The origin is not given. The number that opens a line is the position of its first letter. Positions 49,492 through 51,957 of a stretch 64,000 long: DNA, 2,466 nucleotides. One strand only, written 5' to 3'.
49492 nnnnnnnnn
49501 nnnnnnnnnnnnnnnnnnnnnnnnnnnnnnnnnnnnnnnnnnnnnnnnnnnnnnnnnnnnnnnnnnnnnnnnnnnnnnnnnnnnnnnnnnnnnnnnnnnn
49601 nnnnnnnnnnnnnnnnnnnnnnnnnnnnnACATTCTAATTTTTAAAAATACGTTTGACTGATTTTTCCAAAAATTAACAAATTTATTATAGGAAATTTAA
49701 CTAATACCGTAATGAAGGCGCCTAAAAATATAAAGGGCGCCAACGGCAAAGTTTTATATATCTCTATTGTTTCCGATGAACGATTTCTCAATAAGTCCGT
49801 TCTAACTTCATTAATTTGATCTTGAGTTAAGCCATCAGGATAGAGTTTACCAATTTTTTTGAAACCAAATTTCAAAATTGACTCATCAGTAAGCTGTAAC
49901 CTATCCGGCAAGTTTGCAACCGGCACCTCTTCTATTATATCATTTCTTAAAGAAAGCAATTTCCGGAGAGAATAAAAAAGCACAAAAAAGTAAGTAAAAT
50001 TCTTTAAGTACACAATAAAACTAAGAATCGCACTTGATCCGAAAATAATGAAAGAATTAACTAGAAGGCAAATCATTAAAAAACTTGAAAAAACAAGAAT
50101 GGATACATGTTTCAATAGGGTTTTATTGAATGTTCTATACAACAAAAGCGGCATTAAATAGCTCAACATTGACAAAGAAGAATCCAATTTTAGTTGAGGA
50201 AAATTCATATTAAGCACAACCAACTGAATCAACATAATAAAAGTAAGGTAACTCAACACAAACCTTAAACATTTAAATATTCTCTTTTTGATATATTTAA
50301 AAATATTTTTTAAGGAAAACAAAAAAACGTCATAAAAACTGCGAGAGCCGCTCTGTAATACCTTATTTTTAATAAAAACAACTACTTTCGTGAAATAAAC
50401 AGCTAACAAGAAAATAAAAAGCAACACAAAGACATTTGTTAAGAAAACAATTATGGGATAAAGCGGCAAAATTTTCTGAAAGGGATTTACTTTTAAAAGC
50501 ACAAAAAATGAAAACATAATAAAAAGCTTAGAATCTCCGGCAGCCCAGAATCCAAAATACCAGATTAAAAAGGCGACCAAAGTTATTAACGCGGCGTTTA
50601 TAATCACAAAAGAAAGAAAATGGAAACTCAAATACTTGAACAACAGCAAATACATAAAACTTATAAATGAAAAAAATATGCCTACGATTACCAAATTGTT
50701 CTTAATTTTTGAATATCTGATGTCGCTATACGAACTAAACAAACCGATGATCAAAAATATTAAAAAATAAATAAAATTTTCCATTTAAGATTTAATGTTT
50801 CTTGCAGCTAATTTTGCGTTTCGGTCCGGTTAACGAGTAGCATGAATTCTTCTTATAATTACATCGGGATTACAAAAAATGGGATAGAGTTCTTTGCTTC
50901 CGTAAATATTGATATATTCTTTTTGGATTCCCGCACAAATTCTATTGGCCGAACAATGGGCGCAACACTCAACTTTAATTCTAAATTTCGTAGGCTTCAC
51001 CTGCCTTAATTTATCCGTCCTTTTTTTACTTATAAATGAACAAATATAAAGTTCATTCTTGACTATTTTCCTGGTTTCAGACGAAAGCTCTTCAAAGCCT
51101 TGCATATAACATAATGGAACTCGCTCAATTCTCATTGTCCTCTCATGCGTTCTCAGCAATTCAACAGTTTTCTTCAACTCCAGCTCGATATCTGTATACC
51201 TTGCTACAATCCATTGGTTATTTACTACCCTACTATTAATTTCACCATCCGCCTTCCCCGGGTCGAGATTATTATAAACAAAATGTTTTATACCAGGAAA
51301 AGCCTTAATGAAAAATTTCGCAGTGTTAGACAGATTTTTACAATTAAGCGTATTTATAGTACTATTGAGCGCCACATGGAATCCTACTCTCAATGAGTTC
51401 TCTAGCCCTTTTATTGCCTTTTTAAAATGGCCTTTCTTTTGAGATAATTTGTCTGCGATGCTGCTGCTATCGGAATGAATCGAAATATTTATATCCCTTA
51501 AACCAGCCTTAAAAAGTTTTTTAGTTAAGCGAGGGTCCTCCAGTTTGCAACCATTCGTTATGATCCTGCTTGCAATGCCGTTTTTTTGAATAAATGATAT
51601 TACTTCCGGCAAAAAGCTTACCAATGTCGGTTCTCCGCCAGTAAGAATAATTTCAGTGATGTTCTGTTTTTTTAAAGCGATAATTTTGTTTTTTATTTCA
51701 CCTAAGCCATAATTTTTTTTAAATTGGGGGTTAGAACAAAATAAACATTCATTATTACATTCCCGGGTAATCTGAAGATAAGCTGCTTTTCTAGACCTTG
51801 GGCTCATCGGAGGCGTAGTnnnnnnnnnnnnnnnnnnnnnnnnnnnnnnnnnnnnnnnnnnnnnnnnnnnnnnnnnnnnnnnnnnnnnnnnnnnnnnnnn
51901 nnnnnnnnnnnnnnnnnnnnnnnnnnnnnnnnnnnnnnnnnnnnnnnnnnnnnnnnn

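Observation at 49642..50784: Expanded prepilin-peptidase-like intramembrane aspartyl protease inside the rSAM operon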

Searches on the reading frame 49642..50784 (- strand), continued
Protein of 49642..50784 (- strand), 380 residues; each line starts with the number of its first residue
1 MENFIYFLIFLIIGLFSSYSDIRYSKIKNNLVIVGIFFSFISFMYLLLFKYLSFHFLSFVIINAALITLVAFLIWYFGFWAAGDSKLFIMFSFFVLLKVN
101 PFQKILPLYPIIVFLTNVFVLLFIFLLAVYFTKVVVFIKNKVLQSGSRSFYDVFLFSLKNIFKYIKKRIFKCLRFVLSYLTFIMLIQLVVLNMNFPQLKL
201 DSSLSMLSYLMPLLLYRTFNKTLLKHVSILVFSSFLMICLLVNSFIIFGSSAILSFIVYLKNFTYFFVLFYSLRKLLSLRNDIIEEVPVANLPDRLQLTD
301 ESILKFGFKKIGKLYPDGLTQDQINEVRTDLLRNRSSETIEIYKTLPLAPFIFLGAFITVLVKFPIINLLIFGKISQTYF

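Call 67: fold_search(model_id=the predicted structure, library=pdb)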
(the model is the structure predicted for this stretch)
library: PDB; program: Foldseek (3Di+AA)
matches with E <= 10: 15; with E <= 0.001: 0
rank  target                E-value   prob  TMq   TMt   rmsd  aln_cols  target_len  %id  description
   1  6grj_D                2.9e+00  0.03  0.11  0.12  37.3       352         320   11  Structure of the AhlB pore of the tripartite alpha-pore forming toxin, AHL, from Aeromonas hydrophila. (released 2019-07-03)
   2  6o30_A                4.3e+00  0.02  0.12  0.09  30.3       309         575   15  Lipid A transporter MsbA from Salmonella typhimurium (released 2019-06-12)
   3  6grj_F                4.7e+00  0.02  0.10  0.12  37.3       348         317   11  Structure of the AhlB pore of the tripartite alpha-pore forming toxin, AHL, from Aeromonas hydrophila. (released 2019-07-03)
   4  4mu6                  5.2e+00  0.04  0.11  0.13  27.6       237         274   13  Crystal Structure of the N-terminal domain of Effector Protein LegC3 from Legionella pneumophila (released 2013-12-11)
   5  6grj_I                5.2e+00  0.02  0.10  0.12  36.7       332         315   11  Structure of the AhlB pore of the tripartite alpha-pore forming toxin, AHL, from Aeromonas hydrophila. (released 2019-07-03)
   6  6grj_B                5.4e+00  0.03  0.10  0.12  36.3       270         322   11  Structure of the AhlB pore of the tripartite alpha-pore forming toxin, AHL, from Aeromonas hydrophila. (released 2019-07-03)
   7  9cpc_3R               6.9e+00  0.03  0.12  0.15  31.0       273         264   15  Atomic model of porcine brain ventricles cilia doublet microtubule (48-nm periodicity) (released 2024-10-23)
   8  8qoe_A                6.9e+00  0.02  0.12  0.09  29.4       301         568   12  Inward-facing conformation of the ABC transporter BmrA (released 2023-12-20)
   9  6h2f_B                6.9e+00  0.01  0.11  0.11  36.7       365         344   13  Structure of the pre-pore AhlB of the tripartite alpha-pore forming toxin, AHL, from Aeromonas hydrophila. (released 2019-07-10)
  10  6h2f_F                8.4e+00  0.01  0.11  0.12  37.6       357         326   11  Structure of the pre-pore AhlB of the tripartite alpha-pore forming toxin, AHL, from Aeromonas hydrophila. (released 2019-07-10)
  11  8chb_A                8.4e+00  0.01  0.12  0.09  29.7       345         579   12  Inward-facing conformation of the ABC transporter BmrA C436S/A582C cross-linked mutant (released 2023-12-20)
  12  6h2f_H                8.8e+00  0.01  0.10  0.11  37.0       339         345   13  Structure of the pre-pore AhlB of the tripartite alpha-pore forming toxin, AHL, from Aeromonas hydrophila. (released 2019-07-10)
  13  6oo3_A                9.2e+00  0.04  0.18  0.13  18.7       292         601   17  Cryo-EM structure of the C4-symmetric TRPV2/RTx complex in amphipol resolved to 2.9 A (released 2019-05-29)
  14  9och_A                9.6e+00  0.02  0.15  0.11  23.3       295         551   15  Transporter associated with antigen processing (TAP) bound to the viral protein hUS6 in the outward-facing open state (released 2025-09-10)
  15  8t3k_C                9.6e+00  0.01  0.10  0.08  29.6       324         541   14  Heterodimeric ABC transporter BmrCD in the inward-facing conformation bound to ATP: BmrCD_IF-ATP2 (released 2023-11-29)

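Call 72: search_protein_families(library=pfam, proteins=[L091:11168-12145:+], max_evalue=0.001)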
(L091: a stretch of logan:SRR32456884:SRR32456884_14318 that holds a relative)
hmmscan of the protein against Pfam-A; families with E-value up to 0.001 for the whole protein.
L091:11168-12145:+ (325 aa): 1 family
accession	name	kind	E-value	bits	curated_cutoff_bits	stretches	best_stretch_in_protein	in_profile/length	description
PF04467.17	DUF483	-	0.00066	20.1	25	0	109-214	6-100/122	Protein of unknown function (DUF483)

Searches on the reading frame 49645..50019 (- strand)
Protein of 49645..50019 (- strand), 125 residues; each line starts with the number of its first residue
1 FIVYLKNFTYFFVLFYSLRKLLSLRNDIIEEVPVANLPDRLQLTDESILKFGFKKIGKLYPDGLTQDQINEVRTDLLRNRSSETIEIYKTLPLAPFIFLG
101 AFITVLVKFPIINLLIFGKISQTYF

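Call 83: search_protein_families(library=pfam, proteins=[window:49645-50019:-], max_evalue=1)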
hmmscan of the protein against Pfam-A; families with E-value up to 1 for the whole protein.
seq(125 aa): 0 families

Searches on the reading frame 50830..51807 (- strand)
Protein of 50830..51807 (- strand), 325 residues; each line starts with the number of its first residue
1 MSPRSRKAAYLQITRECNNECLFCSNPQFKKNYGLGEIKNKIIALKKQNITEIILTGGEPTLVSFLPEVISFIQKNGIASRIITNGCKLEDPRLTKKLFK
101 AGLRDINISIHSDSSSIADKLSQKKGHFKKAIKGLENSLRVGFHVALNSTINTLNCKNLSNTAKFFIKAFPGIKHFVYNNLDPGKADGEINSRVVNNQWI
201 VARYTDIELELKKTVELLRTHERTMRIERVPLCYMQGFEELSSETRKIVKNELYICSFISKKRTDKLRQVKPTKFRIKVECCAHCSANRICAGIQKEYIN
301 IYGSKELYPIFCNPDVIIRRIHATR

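Call 6: search_protein_families(library=pfam, proteins=[window:50830-51807:-], max_evalue=0.01)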
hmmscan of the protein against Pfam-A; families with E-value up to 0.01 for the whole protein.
window:50830-51807:- (325 aa): 4 families
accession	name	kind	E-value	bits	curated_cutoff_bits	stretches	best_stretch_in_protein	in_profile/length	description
PF04055.27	Radical_SAM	-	2.5e-19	70.5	29.5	1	12-150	2-145/166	Radical SAM superfamily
PF13353.11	Fer4_12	-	0.00011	22.9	22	1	15-91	13-96/137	4Fe-4S single cluster domain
PF19238.5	Radical_SAM_2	-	0.0077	16.4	26.7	0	11-29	16-34/151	Radical SAM-like domain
PF13344.12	Hydrolase_6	-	0.0082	16.6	27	0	67-126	20-79/101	Haloacid dehalogenase-like hydrolase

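Call 32: search_protein_families(library=ncbifam, proteins=[window:50830-51807:-], max_evalue=0.00001)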
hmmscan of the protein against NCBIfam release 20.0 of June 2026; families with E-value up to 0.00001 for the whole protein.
window:50830-51807:- (325 aa): 33 families (the best 25 are shown)
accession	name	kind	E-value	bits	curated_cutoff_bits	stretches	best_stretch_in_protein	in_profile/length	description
TIGR03977.1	rSAM_pair_HxsC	equivalog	2e-29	102.4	267.9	1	7-236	25-254/292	His-Xaa-Ser system radical SAM maturase HxsC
NF038332.1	rSAM_rare_HxsC4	exception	1.7e-24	86.7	500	1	10-310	17-335/335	radical SAM protein HxsC4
TIGR02666.1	moaA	equivalog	1.8e-20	73.2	284.05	1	6-212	7-224/336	GTP 3',8-cyclase MoaA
TIGR04054.1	rSAM_NirJ1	equivalog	3.9e-20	71.8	650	1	12-167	41-198/387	putative heme d1 biosynthesis radical SAM protein NirJ1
TIGR02668.1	moaA_archaeal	equivalog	7.3e-20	71.1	325.25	1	11-167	14-174/303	GTP 3',8-cyclase MoaA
TIGR04347.1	pseudo_SAM_Halo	equivalog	8.2e-19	68.1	525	1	5-197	36-228/390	TIGR04347 family pseudo-SAM/SPASM protein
NF001199.0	PRK00164.2-1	equivalog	2e-17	63.3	231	1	10-165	15-174/308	GTP 3',8-cyclase MoaA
TIGR04546.1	rSAM_ahbC_deAc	equivalog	8.2e-17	61.1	650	1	11-162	43-196/390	12,18-didecarboxysiroheme deacetylase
TIGR04545.1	rSAM_ahbD_hemeb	equivalog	1.7e-16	60.6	500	1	12-192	5-187/339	heme b synthase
TIGR04055.1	rSAM_NirJ2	equivalog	1.6e-15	57.4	500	1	13-197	6-190/326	putative heme d1 biosynthesis radical SAM protein NirJ2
NF050035.1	rSAM_WgK_link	exception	1.3e-14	54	650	1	11-165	13-170/367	radical SAM/SPASM peptide maturase WgkB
TIGR04250.1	SCM_rSAM_ScmE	equivalog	3e-14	52.7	400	1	8-170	4-169/358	SynChlorMet cassette radical SAM/SPASM protein ScmE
NF045646.2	rSAM_Se_TrsS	equivalog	9.1e-14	50.8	490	1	9-174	88-259/441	radical SAM (seleno)protein TrsS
TIGR04051.1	rSAM_NirJ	equivalog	1.3e-13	50.7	515.45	1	13-164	8-161/354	heme d1 biosynthesis radical SAM protein NirJ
NF049973.1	radical_Rv1681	equivalog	4.6e-13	48.8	380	1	16-166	81-234/326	Rv1681 family radical SAM protein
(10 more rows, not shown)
